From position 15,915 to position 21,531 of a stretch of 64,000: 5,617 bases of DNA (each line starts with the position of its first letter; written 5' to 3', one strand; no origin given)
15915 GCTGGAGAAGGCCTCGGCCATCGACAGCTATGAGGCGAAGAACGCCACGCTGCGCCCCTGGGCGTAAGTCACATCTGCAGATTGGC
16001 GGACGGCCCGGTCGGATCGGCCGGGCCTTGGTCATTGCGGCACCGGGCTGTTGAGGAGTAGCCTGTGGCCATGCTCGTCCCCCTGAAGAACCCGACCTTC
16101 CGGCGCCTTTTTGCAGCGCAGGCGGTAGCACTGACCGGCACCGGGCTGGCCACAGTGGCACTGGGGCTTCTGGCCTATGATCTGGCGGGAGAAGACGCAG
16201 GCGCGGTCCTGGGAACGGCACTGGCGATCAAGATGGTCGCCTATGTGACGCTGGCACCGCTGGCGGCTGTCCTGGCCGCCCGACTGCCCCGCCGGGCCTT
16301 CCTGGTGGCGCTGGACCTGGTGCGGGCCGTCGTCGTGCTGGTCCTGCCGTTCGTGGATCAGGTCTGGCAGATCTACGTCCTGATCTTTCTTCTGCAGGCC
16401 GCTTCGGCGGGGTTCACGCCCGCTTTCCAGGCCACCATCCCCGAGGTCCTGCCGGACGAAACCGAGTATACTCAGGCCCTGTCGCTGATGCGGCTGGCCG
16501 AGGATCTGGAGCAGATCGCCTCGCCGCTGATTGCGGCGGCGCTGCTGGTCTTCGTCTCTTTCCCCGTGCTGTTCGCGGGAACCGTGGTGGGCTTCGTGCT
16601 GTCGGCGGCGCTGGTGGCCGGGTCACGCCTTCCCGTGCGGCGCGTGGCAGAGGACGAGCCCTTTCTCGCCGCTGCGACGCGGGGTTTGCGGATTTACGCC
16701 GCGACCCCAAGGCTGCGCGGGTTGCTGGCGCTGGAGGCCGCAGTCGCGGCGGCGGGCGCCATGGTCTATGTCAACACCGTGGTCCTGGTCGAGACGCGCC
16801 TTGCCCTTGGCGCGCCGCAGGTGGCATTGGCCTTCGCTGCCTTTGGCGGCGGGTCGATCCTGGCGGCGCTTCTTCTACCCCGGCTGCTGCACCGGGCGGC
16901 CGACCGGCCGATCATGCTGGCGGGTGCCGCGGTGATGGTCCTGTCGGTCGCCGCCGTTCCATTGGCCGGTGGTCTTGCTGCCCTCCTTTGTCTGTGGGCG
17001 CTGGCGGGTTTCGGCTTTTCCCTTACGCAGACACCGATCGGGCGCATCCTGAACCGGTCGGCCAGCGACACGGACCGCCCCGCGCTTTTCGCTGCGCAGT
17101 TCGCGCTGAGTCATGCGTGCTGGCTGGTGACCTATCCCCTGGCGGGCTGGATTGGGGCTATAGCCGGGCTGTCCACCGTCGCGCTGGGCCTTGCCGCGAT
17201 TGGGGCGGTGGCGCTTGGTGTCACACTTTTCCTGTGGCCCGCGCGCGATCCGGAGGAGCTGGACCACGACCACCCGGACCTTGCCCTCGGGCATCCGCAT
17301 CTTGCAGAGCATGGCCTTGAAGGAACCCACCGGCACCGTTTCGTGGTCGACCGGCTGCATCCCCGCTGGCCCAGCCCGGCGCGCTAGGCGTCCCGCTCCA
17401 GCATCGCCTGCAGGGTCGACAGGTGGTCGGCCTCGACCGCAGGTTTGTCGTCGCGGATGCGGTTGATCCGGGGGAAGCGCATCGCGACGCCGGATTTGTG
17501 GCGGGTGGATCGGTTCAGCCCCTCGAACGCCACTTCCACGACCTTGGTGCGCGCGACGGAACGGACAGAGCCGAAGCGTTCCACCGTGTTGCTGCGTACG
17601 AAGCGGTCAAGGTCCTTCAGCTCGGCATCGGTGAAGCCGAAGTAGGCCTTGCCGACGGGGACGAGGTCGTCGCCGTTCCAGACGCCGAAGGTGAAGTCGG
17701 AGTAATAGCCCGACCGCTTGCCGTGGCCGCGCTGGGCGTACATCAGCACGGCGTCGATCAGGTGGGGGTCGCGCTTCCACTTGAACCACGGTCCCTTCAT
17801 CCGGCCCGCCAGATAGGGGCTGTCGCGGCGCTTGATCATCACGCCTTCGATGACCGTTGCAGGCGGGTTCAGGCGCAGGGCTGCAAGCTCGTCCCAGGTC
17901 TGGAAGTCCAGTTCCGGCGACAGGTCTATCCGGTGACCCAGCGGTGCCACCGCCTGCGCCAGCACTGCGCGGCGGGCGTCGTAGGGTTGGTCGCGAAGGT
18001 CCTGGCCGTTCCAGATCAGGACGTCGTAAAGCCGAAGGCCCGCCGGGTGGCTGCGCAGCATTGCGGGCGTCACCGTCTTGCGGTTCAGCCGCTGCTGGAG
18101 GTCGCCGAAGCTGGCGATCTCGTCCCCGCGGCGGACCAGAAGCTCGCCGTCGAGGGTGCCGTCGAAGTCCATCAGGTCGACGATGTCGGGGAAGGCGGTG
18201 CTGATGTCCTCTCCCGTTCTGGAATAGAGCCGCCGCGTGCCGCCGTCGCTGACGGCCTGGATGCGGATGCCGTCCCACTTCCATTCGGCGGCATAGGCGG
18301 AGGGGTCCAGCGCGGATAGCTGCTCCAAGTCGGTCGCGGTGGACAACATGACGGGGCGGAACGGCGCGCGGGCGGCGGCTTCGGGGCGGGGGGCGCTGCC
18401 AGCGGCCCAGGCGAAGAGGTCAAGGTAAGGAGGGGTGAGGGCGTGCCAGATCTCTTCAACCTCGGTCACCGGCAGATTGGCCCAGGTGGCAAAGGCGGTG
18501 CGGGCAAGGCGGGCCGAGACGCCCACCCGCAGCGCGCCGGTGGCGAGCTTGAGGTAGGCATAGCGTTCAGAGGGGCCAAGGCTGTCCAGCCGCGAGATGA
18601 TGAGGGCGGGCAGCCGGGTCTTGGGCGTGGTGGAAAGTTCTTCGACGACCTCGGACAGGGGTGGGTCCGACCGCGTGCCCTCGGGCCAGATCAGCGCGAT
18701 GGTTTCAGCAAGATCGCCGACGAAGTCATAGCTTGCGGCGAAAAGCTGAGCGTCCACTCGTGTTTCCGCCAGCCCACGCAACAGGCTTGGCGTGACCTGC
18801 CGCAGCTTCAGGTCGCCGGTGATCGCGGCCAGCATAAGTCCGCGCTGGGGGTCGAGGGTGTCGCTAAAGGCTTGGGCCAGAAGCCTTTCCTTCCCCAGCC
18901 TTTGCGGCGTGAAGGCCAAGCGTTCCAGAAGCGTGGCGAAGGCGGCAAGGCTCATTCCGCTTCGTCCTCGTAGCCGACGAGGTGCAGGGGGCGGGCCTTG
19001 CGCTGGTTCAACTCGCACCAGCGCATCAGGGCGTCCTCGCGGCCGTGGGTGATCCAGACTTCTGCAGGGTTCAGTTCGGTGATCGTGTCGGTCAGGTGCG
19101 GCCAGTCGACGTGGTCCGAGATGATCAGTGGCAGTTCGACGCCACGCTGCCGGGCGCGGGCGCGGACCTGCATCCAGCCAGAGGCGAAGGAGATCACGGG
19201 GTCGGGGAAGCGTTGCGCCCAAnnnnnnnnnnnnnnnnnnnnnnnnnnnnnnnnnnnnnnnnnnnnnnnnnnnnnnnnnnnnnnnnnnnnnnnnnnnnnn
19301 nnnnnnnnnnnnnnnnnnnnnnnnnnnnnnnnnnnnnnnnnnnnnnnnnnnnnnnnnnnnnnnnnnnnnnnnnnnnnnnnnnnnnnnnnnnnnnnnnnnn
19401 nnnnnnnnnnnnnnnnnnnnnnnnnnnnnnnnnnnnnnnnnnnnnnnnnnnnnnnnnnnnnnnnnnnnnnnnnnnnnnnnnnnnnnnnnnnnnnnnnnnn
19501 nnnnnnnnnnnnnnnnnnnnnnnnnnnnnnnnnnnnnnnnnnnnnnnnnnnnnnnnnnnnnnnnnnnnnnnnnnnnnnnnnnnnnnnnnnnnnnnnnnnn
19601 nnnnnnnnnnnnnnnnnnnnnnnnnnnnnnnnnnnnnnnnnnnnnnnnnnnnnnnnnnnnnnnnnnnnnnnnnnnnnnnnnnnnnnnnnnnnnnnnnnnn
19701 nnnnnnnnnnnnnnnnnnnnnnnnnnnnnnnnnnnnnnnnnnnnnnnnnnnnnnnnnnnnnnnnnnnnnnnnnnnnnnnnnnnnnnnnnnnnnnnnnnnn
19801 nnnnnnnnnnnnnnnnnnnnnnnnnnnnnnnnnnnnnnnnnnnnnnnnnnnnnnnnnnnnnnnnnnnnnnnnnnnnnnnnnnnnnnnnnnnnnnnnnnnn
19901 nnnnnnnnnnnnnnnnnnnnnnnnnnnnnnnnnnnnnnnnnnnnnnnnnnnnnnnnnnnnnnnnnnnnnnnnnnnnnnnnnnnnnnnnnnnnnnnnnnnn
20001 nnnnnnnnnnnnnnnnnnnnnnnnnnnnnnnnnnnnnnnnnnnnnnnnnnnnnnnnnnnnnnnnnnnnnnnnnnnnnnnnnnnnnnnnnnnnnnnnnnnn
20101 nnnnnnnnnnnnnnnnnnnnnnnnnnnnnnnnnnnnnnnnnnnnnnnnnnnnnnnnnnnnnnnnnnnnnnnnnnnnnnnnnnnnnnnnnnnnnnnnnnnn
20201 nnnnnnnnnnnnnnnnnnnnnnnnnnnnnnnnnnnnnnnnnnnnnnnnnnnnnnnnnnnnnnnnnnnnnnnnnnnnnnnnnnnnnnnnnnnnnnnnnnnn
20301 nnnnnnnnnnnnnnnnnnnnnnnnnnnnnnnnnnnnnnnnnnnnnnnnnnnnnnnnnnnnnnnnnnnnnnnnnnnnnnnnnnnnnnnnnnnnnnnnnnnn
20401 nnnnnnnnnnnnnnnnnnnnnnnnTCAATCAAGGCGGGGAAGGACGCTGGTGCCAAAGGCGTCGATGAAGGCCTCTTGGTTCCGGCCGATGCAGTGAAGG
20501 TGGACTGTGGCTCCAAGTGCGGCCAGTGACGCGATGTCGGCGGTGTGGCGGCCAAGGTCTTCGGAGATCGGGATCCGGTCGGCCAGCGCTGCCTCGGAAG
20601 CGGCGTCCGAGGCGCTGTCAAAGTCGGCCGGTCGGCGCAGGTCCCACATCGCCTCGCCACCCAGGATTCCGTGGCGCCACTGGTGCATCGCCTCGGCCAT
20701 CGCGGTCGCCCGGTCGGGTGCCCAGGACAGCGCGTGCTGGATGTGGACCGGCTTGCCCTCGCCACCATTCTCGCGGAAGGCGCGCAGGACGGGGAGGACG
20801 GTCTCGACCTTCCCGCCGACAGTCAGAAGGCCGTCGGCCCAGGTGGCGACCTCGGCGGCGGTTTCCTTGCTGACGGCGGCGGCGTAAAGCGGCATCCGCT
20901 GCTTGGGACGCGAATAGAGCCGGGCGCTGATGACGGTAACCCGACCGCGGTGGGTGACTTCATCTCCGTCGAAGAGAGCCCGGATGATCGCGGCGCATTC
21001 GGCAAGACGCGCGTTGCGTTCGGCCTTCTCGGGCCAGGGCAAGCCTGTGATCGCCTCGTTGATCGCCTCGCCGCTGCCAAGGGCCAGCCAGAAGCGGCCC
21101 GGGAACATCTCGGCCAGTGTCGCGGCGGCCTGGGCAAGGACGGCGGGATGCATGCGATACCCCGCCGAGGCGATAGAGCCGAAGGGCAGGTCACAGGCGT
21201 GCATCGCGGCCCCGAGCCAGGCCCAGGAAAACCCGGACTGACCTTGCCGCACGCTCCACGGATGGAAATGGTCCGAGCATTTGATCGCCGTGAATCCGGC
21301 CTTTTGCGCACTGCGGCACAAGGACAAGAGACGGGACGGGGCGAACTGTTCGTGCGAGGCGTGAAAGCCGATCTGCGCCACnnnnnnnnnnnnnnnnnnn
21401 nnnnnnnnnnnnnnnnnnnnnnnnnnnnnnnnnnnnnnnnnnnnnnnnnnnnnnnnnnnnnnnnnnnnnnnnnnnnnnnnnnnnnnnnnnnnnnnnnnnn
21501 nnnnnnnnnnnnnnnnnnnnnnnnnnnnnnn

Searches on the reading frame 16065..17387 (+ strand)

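Call 20: search_protein_families(library=pfam, proteins=[window:16065-17387:+], max_evalue=0.001)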
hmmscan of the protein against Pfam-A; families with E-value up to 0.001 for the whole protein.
window:16065-17387:+ (440 aa): 2 families
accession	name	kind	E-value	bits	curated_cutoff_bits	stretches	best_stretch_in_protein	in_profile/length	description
PF07690.21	MFS_1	-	6.9e-26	91.4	33.4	2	15-220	1-207/347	Major Facilitator Superfamily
PF05977.19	MFS_3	-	4.1e-12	45.7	27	1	3-318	3-321/524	Transmembrane secretion effector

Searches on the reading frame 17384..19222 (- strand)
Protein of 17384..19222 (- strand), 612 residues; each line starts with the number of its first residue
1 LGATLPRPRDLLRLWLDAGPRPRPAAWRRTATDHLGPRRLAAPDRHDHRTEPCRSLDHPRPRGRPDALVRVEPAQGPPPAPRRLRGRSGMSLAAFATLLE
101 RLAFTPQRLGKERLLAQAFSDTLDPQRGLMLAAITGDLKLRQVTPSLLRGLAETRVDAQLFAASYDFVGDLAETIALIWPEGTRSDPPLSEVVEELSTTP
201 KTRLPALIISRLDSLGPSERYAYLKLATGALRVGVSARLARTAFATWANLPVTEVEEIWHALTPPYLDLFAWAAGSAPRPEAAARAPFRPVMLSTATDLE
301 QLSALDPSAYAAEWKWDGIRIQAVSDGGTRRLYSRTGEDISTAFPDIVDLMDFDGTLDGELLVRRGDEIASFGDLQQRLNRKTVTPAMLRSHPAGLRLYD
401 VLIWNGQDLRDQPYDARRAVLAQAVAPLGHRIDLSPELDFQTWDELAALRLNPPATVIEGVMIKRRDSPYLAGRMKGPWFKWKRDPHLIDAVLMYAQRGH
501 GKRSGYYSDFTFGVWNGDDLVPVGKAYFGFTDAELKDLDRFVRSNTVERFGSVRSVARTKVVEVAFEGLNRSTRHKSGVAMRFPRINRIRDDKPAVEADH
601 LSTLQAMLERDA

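Call 20: search_protein_families(library=pfam, proteins=[window:17384-19222:-], max_evalue=0.001)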
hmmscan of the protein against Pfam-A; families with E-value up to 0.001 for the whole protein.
window:17384-19222:- (612 aa): 2 families
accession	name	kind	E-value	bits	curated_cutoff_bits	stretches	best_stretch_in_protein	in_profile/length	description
PF01068.26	DNA_ligase_A_M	-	1.4e-30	107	26.2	1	300-483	12-204/204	ATP dependent DNA ligase domain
PF04679.21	DNA_ligase_A_C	-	1.6e-11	44.9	27.5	1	503-593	1-94/94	ATP dependent DNA ligase C terminal region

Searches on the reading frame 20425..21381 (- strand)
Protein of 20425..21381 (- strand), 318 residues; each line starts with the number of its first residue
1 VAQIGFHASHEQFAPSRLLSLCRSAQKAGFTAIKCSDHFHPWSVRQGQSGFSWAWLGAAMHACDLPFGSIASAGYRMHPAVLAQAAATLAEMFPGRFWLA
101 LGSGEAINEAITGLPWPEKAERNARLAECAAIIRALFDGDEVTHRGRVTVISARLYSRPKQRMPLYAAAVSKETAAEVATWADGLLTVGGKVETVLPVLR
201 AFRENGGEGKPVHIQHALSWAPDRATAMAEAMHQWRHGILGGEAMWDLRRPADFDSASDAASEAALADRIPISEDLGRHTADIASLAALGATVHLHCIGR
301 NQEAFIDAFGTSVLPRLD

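Call 20: search_protein_families(library=pfam, proteins=[window:20425-21381:-], max_evalue=0.001)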
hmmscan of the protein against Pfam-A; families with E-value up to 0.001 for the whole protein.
window:20425-21381:- (318 aa): 1 family
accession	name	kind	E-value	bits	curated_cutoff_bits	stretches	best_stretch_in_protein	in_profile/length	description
PF00296.26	Bac_luciferase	-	2.1e-36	126.3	27.9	1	7-265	14-262/314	Luciferase-like monooxygenase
